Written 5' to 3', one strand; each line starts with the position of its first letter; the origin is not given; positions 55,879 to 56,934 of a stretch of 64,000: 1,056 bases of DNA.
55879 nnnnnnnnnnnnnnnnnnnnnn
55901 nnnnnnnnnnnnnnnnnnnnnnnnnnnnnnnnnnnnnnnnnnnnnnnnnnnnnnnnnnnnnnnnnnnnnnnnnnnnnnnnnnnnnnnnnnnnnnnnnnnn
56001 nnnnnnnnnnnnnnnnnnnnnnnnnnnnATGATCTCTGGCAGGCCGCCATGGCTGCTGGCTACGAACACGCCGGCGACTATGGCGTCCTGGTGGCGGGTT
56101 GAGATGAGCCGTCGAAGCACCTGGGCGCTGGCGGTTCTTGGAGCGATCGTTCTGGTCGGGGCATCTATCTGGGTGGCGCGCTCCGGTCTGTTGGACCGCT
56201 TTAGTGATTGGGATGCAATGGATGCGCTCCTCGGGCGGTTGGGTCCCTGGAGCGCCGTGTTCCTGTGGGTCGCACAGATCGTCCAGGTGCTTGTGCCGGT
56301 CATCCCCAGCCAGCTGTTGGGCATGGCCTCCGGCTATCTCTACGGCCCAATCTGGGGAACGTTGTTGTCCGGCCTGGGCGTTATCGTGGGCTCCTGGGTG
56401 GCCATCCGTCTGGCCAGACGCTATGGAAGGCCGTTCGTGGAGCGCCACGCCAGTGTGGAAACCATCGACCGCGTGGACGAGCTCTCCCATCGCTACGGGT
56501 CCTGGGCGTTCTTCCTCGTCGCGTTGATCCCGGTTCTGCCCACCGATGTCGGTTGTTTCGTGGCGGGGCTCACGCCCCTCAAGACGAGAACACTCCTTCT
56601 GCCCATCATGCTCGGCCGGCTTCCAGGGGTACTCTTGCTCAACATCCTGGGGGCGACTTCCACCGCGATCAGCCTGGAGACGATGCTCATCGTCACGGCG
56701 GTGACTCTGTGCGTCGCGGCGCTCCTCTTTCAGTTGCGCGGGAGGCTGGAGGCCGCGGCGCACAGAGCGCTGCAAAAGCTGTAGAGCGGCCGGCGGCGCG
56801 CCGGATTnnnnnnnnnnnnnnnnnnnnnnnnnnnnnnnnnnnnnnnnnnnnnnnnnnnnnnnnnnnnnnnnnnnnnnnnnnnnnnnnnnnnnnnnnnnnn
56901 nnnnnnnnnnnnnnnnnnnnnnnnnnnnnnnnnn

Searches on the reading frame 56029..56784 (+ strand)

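Call 11: search_protein_families(library=pfam, proteins=[window:56029-56784:+], max_evalue=0.00001)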
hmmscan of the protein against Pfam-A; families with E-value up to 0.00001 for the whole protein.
window:56029-56784:+ (251 aa): 1 family
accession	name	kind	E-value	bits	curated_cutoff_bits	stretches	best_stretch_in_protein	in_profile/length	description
PF09335.16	VTT_dom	-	6.5e-22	78.7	33.9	1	92-209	1-122/123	VTT domain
